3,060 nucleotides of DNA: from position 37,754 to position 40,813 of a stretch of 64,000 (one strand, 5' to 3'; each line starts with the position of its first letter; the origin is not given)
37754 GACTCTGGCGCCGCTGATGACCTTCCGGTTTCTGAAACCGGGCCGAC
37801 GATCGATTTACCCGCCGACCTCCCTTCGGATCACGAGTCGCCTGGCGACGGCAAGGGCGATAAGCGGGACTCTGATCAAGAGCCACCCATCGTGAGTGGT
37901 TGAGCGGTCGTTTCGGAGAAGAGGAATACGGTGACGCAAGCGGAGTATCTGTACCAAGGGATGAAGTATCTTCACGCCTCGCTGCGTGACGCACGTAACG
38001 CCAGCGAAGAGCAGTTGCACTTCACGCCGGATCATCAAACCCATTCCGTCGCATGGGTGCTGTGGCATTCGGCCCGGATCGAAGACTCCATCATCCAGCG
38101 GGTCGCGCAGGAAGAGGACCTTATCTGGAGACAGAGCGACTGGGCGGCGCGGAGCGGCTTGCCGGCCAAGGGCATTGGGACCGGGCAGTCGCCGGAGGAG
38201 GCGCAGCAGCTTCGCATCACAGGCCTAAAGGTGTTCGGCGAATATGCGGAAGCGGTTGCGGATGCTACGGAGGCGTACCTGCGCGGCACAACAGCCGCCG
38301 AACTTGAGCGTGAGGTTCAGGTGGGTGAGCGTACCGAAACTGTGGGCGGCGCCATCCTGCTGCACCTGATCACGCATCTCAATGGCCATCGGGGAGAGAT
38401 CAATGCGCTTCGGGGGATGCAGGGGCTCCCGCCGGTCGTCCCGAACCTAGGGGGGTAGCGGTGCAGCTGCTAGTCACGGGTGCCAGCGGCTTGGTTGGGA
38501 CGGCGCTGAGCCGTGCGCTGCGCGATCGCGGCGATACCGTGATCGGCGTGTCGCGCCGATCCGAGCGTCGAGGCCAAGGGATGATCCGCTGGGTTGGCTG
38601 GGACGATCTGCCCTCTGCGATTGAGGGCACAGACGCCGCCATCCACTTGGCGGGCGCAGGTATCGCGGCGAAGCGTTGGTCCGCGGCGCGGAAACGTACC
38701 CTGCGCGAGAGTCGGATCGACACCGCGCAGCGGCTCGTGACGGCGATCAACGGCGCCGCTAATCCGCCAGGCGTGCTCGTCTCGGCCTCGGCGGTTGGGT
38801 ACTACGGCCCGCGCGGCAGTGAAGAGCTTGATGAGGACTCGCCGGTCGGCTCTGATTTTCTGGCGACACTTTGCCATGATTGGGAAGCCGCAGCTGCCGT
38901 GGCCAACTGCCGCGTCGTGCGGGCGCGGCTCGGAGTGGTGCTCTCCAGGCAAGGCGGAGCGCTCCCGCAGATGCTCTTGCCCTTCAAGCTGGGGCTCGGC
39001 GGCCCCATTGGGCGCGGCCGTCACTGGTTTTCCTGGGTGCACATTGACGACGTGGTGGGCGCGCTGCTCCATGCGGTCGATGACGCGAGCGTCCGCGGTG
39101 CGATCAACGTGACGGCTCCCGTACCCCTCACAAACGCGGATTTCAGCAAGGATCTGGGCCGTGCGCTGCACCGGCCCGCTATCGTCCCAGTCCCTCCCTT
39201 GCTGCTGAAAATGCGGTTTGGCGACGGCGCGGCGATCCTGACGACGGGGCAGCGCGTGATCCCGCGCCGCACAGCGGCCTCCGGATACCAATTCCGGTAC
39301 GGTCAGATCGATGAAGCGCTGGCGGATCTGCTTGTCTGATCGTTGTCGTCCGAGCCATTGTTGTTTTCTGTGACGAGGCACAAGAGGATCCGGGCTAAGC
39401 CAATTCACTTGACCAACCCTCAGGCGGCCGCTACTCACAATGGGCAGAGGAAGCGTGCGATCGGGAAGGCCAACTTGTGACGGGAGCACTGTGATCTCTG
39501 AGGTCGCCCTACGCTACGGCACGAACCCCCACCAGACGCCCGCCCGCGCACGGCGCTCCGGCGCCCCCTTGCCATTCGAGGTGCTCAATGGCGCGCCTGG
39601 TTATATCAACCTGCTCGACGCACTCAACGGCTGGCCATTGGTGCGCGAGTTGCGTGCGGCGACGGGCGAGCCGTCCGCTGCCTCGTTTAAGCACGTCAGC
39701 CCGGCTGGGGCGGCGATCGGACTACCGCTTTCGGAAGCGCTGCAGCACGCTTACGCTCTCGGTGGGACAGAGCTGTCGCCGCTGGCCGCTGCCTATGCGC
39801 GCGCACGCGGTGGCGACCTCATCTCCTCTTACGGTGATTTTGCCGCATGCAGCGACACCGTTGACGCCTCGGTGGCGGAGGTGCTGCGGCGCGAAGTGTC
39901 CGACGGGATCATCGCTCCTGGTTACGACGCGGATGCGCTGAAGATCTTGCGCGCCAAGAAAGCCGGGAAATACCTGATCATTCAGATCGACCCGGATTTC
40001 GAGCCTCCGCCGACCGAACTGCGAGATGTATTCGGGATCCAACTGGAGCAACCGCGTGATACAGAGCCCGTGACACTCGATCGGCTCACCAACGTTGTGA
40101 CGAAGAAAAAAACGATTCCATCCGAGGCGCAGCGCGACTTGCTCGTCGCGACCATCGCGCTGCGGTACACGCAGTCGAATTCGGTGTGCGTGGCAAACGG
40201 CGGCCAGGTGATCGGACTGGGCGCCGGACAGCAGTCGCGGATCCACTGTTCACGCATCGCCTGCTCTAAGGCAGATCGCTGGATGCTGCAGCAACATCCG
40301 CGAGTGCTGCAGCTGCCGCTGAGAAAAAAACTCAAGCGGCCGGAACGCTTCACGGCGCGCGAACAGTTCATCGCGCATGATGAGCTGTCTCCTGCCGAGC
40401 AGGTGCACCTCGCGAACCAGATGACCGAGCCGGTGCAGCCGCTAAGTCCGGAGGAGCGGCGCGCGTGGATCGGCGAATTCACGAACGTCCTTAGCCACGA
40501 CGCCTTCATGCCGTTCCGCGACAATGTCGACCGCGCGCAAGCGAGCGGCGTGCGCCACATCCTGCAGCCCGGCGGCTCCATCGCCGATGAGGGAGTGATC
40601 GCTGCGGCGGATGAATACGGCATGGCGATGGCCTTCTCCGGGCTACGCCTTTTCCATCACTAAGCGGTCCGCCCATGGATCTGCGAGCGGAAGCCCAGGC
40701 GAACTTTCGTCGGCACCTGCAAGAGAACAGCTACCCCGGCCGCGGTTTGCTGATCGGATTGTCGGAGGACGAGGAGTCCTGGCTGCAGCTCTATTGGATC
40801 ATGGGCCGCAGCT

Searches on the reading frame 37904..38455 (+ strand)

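Call 94: search_protein_families(library=pfam, proteins=[window:37904-38455:+], max_evalue=0.01)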
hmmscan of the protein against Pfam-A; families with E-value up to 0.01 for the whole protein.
window:37904-38455:+ (184 aa): 3 families
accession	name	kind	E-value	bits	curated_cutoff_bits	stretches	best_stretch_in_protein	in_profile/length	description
PF12867.12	DinB_2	-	3e-13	50.8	24.8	1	30-166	13-128/128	DinB superfamily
PF04978.18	MST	-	4.3e-08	34.2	27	1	28-171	15-145/149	Mycothiol-S-transferase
PF05163.17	DinB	-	1.9e-06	28.4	23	1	33-169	26-141/165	DinB family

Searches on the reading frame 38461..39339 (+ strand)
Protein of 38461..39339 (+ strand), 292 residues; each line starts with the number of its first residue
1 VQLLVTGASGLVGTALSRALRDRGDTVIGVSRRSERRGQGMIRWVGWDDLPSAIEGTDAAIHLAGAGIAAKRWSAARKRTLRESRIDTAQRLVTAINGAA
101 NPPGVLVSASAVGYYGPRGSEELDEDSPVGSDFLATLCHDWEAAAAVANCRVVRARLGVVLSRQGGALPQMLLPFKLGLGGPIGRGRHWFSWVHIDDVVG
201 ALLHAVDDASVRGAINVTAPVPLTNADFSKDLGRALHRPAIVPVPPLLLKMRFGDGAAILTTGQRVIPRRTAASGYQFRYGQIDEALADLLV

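Call 94: search_protein_families(library=pfam, proteins=[window:38461-39339:+], max_evalue=0.01)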
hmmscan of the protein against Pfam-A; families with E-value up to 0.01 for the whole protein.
window:38461-39339:+ (292 aa): 4 families
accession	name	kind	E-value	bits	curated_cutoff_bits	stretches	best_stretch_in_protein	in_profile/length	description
PF01370.27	Epimerase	-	9e-20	71.5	20.9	1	4-216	2-238/240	NAD dependent epimerase/dehydratase family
PF08338.16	DUF1731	-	3.7e-15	55.8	27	1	244-290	1-47/47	Domain of unknown function (DUF1731)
PF04321.23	RmlD_sub_bind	-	0.0039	16.7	27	1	1-33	1-33/287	RmlD substrate binding domain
PF16363.11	GDP_Man_Dehyd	-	0.007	16.3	27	0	4-40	1-37/332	GDP-mannose 4,6 dehydratase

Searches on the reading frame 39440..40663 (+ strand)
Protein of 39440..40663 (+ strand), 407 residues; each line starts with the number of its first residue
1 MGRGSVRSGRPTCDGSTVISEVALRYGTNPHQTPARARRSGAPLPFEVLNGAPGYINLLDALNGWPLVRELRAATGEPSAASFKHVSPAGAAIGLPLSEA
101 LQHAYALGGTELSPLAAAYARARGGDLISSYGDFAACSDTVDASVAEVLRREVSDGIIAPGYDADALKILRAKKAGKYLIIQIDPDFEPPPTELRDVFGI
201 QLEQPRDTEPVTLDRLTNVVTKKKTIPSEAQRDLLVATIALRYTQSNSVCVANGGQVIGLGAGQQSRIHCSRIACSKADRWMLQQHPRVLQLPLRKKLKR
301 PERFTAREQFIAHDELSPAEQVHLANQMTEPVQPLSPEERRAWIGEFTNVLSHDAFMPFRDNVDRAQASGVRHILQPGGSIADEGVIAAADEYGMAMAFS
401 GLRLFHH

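Call 92: search_protein_families(library=pfam, proteins=[window:39440-40663:+], max_evalue=0.0001)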
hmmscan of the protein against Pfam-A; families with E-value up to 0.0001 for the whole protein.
window:39440-40663:+ (407 aa): 1 family
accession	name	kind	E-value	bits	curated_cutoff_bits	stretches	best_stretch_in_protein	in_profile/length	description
PF01808.24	AICARFT_IMPCHas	-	2.4e-56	191.9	25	1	21-277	76-311/311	AICARFT/IMPCHase bienzyme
